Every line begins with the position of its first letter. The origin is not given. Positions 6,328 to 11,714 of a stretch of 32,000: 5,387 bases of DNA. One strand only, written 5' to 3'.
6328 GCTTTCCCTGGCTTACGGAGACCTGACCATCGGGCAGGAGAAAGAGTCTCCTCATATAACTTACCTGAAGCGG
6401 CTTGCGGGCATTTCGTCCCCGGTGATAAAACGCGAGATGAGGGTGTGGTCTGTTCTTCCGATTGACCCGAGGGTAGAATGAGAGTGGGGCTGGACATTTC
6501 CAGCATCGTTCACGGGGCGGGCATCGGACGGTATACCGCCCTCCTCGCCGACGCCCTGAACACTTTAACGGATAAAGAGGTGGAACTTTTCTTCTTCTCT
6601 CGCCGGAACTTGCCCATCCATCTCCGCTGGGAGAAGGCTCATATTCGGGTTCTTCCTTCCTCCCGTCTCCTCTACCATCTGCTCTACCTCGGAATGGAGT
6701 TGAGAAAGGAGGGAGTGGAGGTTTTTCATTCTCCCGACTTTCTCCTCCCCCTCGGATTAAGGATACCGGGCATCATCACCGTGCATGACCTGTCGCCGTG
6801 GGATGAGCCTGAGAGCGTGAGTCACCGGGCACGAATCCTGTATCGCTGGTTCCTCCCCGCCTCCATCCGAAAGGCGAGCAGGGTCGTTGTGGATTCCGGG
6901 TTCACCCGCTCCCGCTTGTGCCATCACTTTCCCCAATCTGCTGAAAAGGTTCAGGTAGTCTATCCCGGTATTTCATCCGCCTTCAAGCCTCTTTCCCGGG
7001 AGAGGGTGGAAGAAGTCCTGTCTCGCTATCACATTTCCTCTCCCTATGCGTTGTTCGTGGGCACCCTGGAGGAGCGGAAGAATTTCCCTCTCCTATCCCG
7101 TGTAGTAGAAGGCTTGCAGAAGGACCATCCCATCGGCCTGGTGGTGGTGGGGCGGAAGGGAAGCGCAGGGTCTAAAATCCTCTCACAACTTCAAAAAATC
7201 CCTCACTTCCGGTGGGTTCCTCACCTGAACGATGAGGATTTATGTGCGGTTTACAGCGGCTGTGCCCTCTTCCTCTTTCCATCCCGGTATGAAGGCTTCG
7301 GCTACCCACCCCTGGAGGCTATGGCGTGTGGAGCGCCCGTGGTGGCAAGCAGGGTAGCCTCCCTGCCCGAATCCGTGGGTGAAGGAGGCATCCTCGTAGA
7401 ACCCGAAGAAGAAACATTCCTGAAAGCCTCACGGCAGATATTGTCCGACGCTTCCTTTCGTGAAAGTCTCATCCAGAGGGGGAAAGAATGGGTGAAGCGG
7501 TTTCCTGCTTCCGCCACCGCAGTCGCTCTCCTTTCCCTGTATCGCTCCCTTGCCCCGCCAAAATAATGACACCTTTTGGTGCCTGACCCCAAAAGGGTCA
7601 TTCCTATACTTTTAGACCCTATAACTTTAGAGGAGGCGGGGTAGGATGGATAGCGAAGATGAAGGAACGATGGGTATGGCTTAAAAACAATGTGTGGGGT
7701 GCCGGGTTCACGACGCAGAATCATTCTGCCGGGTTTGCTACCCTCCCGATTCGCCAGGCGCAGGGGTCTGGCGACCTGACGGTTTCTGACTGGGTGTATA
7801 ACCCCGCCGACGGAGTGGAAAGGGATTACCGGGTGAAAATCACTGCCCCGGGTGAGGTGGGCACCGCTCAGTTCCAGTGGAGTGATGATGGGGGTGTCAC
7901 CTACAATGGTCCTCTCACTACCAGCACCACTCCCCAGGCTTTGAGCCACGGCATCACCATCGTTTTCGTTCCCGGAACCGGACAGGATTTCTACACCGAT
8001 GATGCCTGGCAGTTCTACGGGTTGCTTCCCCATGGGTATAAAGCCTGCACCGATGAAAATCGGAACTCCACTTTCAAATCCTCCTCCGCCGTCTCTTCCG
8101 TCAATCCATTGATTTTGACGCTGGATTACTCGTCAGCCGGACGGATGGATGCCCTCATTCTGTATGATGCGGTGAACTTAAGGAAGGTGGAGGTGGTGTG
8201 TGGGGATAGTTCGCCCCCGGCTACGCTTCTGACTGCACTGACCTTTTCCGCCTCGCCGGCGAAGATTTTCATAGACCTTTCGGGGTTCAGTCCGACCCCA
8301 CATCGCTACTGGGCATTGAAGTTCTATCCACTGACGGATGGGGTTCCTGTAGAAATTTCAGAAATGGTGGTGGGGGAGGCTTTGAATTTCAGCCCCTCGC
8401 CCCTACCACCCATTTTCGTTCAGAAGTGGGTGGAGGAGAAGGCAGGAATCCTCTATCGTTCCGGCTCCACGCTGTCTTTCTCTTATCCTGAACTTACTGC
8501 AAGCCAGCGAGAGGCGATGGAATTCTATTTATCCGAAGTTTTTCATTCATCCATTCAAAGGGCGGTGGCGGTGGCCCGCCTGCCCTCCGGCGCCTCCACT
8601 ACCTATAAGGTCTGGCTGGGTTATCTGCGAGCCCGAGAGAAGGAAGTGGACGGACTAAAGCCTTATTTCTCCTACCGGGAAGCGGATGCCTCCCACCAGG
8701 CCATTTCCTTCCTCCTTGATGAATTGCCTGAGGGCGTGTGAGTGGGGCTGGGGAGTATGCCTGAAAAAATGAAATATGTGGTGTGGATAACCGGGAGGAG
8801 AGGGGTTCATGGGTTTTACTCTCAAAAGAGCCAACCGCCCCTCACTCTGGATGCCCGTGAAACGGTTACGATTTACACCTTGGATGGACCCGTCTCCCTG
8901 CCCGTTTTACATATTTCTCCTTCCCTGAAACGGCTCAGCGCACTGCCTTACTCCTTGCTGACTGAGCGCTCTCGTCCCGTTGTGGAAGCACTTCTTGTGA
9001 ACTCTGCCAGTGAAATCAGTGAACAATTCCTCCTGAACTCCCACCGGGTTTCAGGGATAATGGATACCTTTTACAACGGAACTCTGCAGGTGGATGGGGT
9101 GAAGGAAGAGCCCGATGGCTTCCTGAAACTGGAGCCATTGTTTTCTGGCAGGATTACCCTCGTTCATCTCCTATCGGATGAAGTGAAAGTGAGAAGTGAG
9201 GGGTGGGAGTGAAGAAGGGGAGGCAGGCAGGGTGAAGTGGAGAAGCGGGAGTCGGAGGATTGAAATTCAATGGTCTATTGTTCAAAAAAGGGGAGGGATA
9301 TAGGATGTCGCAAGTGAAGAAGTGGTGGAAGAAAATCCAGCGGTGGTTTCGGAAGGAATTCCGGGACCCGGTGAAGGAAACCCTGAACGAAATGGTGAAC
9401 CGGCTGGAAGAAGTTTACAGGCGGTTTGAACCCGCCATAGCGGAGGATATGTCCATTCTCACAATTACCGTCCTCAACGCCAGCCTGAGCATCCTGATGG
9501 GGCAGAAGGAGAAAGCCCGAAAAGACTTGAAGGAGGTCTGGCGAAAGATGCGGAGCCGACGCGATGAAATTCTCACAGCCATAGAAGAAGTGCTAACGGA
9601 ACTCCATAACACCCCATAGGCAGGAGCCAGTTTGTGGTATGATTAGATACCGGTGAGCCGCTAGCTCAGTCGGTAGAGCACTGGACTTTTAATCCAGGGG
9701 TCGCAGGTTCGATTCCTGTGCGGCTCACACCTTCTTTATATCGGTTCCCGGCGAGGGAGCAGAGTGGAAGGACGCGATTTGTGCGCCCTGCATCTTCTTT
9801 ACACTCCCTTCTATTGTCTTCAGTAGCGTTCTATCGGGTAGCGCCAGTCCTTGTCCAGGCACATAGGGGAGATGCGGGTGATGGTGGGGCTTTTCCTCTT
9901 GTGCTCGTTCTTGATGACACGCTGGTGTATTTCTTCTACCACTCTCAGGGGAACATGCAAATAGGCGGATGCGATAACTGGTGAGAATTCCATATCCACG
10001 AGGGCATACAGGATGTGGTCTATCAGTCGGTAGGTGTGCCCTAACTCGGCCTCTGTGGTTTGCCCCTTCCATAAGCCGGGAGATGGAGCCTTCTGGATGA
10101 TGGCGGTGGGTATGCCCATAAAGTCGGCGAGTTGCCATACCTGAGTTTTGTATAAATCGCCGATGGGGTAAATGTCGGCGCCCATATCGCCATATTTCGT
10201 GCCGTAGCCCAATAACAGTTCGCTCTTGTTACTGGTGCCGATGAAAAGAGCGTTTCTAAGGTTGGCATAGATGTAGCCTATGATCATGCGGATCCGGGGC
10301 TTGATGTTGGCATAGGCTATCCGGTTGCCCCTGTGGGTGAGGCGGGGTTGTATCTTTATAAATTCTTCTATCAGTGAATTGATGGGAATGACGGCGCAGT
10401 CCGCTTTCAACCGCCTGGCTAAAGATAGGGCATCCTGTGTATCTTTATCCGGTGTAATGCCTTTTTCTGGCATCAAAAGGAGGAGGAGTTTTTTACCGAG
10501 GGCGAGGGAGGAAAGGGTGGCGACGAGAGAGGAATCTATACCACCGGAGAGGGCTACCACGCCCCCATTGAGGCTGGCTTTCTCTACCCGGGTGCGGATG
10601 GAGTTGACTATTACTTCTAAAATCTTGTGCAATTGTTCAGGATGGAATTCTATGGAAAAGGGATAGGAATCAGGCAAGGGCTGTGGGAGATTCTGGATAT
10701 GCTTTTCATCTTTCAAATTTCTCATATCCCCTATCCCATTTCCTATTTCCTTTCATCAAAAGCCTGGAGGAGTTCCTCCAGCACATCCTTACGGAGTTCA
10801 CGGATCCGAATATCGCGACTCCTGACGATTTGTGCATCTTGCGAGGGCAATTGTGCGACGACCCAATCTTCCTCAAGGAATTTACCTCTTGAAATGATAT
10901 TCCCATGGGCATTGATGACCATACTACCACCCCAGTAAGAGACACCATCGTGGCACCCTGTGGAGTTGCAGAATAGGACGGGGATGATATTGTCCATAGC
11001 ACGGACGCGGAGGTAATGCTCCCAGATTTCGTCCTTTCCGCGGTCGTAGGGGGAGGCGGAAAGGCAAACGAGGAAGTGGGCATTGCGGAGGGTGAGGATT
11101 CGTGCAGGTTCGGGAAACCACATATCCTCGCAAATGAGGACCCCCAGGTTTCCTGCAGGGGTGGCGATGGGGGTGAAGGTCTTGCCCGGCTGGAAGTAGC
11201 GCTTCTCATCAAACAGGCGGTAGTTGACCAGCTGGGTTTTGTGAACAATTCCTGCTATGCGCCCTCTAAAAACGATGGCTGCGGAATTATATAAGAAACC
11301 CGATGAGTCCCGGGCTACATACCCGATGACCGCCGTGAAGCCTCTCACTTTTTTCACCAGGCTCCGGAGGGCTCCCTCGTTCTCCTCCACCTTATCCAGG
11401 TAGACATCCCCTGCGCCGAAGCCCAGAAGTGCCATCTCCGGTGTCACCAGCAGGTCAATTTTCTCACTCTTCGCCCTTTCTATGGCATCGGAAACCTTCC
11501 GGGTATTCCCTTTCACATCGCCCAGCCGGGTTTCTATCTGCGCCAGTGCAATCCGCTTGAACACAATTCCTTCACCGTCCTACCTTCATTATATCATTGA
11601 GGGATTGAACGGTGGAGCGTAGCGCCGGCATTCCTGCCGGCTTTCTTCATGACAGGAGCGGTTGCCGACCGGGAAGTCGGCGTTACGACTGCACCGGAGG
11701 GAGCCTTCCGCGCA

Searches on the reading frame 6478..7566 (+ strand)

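Call 106: search_protein_families(library=pfam, proteins=[window:6478-7566:+], max_evalue=0.00001)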
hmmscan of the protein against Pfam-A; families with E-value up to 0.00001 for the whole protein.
window:6478-7566:+ (362 aa): 6 families
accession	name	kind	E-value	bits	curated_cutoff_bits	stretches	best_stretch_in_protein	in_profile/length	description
PF00534.26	Glycos_transf_1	-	1.1e-29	103.6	26.4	1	189-338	16-172/172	Glycosyl transferases group 1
PF13692.12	Glyco_trans_1_4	-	6.9e-26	91.6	27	1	189-324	2-142/142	Glycosyl transferases group 1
PF13439.12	Glyco_transf_4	-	2.8e-14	53.9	28.5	1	15-166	3-167/170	Glycosyltransferase Family 4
PF20706.3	GT4-conflict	-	8.4e-08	32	26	1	155-293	171-313/385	Family 4 Glycosyltransferase in conflict systems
PF13579.12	Glyco_trans_4_4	-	1.1e-07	32.7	29.7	1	15-164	2-158/158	Glycosyl transferase 4-like domain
PF13524.12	Glyco_trans_1_2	-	3e-07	30.9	25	1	243-341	28-131/144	Glycosyl transferase-like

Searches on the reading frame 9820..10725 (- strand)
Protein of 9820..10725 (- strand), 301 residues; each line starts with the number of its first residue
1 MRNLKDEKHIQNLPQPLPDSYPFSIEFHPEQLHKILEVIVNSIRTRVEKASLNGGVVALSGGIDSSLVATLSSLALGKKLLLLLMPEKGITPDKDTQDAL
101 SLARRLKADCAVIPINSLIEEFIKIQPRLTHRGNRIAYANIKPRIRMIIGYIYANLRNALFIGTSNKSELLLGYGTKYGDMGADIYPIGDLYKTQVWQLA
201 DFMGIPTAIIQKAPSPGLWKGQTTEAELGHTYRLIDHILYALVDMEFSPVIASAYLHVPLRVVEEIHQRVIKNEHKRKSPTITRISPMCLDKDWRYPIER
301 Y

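Call 106: search_protein_families(library=pfam, proteins=[window:9820-10725:-], max_evalue=0.00001)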
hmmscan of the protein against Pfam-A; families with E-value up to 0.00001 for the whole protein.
window:9820-10725:- (301 aa): 1 family
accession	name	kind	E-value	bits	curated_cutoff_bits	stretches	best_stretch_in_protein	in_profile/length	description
PF02540.23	NAD_synthase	-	5.3e-70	235.7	21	1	36-280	2-242/242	NAD synthase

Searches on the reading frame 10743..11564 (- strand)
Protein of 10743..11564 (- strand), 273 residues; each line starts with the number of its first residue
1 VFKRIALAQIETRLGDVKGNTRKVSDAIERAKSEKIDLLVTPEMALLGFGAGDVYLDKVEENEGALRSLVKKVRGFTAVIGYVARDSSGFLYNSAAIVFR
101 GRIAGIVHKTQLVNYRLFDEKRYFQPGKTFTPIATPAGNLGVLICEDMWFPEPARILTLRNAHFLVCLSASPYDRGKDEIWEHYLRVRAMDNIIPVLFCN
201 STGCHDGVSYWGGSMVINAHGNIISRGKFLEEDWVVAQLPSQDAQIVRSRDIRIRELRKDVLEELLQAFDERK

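Call 106: search_protein_families(library=pfam, proteins=[window:10743-11564:-], max_evalue=0.00001)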
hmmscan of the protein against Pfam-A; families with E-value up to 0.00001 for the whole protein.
window:10743-11564:- (273 aa): 1 family
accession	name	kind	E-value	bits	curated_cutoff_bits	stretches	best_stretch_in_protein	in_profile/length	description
PF00795.27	CN_hydrolase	-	1.8e-40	139.3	23.2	1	4-246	1-253/256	Carbon-nitrogen hydrolase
